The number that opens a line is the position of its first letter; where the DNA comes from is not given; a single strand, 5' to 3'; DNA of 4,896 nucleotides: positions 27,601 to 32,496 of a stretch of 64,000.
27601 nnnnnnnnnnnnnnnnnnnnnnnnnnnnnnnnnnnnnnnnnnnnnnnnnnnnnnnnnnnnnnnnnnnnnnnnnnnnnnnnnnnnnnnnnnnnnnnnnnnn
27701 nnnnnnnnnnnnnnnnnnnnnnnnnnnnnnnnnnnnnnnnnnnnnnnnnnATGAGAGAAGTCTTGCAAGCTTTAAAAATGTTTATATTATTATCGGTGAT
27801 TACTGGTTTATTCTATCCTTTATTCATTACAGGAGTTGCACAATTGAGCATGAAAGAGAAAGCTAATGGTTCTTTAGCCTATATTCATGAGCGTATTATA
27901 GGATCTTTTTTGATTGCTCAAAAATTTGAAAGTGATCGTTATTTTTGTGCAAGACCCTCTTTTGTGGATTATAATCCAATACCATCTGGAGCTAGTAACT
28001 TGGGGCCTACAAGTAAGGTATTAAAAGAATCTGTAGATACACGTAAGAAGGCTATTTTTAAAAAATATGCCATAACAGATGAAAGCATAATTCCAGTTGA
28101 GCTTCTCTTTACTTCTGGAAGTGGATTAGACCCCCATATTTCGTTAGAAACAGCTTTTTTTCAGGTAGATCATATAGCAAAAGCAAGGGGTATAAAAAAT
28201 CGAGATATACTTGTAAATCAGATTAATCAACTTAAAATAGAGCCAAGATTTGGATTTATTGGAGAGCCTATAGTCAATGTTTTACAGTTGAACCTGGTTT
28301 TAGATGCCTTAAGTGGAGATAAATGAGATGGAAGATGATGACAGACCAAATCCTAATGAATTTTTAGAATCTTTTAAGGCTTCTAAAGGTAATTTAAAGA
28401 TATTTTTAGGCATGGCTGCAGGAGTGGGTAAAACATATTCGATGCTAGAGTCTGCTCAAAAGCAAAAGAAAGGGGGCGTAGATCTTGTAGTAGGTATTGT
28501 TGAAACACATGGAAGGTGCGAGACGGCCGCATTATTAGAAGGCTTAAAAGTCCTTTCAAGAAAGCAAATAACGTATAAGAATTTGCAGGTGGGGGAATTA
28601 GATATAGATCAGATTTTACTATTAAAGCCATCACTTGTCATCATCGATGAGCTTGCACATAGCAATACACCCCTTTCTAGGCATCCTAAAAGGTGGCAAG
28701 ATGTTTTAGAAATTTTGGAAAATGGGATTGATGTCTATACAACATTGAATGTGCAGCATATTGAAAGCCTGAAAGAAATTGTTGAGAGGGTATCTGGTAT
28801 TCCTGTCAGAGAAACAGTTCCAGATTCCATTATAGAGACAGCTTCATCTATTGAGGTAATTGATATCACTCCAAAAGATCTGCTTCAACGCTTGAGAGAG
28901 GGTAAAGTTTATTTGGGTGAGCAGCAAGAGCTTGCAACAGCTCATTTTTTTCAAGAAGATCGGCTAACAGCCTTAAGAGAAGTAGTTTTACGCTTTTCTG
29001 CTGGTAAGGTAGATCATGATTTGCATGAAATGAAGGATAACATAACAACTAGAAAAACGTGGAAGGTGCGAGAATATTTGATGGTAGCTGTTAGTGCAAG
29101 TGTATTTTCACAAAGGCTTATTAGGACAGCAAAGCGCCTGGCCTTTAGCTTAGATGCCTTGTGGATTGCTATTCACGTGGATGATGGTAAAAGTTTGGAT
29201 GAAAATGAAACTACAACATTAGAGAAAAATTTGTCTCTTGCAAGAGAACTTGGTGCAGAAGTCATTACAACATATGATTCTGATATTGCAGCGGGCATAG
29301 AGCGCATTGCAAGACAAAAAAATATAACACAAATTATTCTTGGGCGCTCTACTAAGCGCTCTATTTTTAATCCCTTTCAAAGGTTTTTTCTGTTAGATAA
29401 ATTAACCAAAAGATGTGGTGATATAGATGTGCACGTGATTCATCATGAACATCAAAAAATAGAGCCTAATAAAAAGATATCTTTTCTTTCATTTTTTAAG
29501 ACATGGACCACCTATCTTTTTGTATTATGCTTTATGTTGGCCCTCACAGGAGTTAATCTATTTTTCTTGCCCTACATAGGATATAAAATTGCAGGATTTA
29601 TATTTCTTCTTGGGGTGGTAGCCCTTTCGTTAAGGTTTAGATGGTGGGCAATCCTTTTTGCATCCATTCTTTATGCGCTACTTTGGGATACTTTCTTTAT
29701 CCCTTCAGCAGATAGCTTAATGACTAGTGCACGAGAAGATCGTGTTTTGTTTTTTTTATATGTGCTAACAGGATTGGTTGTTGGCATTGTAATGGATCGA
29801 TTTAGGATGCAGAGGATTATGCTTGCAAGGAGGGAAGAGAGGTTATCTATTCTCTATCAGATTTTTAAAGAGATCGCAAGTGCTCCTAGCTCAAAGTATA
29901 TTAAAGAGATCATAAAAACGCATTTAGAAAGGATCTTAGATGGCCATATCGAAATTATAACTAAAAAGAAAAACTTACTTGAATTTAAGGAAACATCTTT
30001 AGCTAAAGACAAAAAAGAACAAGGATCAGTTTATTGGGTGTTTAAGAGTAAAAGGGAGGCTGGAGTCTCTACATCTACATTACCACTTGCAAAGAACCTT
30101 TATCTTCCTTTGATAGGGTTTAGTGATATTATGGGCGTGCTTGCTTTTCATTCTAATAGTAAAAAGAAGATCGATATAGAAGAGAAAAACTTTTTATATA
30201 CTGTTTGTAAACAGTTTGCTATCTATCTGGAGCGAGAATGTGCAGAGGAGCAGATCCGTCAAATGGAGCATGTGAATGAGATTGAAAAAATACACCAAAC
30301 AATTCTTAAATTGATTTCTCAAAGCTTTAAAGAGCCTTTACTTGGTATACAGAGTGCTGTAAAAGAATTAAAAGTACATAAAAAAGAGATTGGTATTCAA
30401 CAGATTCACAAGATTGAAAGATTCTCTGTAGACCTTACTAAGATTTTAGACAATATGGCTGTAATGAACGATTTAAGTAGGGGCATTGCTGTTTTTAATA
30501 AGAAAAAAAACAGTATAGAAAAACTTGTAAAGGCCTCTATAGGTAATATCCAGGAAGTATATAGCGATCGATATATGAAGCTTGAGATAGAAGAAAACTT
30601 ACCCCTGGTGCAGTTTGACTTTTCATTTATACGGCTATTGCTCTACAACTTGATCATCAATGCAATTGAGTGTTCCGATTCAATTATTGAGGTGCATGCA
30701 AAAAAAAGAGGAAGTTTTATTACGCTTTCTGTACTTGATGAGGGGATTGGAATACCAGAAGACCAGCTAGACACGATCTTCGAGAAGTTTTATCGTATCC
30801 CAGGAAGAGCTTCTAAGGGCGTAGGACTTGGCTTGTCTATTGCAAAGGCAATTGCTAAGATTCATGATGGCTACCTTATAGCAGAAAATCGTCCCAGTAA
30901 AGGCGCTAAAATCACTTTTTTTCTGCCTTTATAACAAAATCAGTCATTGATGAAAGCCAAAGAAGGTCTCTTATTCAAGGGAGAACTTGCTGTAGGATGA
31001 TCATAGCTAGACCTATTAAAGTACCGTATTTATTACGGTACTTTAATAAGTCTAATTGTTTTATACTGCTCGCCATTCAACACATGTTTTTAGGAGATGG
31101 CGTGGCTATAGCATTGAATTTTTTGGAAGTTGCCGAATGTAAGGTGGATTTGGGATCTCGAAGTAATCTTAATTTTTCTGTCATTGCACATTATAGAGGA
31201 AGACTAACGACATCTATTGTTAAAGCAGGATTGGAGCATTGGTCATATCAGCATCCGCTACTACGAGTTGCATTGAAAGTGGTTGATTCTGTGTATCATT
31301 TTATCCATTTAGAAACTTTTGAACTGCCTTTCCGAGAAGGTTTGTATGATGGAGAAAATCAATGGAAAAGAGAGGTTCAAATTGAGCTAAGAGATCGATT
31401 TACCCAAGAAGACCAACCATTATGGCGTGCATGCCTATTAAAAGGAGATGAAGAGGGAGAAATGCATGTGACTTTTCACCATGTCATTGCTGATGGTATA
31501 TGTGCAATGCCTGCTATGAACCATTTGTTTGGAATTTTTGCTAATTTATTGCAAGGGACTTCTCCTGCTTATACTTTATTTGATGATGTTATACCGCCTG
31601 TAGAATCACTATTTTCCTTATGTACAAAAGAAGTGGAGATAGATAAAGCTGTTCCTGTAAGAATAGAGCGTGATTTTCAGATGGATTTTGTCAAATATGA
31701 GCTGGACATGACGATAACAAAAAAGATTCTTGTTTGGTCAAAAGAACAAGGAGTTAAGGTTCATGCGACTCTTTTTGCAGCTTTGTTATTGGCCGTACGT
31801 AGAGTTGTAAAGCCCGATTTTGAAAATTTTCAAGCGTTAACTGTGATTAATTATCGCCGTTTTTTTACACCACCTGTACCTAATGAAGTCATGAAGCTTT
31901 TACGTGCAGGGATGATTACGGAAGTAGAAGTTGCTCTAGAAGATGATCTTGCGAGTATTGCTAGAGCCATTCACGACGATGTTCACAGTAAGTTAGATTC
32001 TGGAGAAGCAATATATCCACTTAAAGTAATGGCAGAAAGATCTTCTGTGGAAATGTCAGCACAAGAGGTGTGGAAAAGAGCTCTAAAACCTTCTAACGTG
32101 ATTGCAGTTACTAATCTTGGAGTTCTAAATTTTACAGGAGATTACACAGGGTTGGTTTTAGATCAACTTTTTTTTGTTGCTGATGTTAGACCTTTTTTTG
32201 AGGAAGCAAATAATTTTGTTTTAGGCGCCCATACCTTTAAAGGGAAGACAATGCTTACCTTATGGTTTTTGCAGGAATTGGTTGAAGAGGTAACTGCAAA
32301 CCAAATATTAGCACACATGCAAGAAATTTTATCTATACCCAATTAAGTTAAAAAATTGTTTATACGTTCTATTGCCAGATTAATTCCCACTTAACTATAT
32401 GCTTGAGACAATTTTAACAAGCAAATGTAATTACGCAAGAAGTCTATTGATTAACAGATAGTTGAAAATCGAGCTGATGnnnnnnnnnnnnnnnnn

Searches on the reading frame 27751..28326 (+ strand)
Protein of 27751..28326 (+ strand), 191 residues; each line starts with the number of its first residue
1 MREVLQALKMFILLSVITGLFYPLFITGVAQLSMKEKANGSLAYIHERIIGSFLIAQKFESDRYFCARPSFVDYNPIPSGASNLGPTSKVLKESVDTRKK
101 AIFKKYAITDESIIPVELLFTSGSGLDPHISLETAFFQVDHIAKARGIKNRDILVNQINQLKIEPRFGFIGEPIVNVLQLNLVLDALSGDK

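Call 75: search_protein_families(library=pfam, proteins=[window:27751-28326:+], max_evalue=0.00001)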
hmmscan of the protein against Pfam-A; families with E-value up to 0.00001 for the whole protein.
window:27751-28326:+ (191 aa): 1 family
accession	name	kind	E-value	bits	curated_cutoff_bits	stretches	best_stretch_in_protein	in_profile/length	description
PF02669.20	KdpC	-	8e-59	198.9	24.1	1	5-185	2-181/182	K+-transporting ATPase, c chain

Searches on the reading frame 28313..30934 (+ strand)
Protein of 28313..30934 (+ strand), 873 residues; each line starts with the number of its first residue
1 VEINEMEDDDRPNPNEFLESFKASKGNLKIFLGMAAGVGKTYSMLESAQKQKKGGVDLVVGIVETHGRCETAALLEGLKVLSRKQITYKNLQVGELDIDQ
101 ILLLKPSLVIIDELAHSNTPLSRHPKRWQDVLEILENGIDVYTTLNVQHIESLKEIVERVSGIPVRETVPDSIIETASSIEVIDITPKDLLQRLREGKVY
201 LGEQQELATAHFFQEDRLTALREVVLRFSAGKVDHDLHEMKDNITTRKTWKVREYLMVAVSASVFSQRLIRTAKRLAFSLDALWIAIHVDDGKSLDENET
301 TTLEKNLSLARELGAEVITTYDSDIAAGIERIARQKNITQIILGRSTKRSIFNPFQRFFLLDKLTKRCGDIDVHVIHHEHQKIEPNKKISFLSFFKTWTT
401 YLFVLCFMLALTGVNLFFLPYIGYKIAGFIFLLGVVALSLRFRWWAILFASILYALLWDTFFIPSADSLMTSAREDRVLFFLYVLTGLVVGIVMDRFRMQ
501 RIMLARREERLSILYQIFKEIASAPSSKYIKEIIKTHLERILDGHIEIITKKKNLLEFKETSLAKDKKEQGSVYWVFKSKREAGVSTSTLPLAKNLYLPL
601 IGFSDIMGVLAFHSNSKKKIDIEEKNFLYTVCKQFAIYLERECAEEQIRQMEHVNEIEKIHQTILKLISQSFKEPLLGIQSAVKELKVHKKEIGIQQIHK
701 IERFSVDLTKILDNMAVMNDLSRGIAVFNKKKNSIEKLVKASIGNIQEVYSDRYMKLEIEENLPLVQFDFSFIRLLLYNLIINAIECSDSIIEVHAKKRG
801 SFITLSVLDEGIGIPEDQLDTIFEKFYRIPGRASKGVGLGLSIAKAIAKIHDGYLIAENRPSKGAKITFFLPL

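Call 75: search_protein_families(library=pfam, proteins=[window:28313-30934:+], max_evalue=0.00001)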
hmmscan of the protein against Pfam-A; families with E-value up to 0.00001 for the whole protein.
window:28313-30934:+ (873 aa): 3 families
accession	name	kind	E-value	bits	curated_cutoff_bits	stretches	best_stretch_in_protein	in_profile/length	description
PF02702.23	KdpD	-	2.7e-87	292.1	26.1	1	25-233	2-210/210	Osmosensitive K+ channel His kinase sensor domain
PF02518.31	HATPase_c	-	1.7e-20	74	26.4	1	771-873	4-109/111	Histidine kinase-, DNA gyrase B-, and HSP90-like ATPase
PF13493.11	DUF4118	-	2.5e-12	46.9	28.4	1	401-507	1-107/107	Domain of unknown function (DUF4118)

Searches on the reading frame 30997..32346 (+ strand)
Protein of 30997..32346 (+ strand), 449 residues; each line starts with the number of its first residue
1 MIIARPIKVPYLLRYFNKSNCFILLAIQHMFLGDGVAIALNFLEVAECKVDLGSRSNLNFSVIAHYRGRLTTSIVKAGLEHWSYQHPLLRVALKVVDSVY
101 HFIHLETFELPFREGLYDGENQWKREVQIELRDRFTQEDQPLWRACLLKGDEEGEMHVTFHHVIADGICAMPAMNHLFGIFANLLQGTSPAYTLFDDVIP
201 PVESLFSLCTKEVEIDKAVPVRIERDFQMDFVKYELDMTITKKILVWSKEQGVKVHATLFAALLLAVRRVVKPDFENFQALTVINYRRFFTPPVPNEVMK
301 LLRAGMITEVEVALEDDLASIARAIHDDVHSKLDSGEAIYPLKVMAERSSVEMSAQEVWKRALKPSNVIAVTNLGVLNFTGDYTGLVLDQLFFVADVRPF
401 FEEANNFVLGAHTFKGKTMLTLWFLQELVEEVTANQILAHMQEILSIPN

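Call 75: search_protein_families(library=pfam, proteins=[window:30997-32346:+], max_evalue=0.00001)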
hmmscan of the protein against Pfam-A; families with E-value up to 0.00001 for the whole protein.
window:30997-32346:+ (449 aa): 2 families
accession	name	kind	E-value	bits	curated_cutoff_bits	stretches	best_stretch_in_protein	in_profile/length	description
PF16911.10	PapA_C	-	7.5e-17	61.9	30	1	228-379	4-148/203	Phthiocerol/phthiodiolone dimycocerosyl transferase C-terminus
PF00668.25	Condensation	-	9e-13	48.1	30.6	1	56-190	25-167/456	Condensation domain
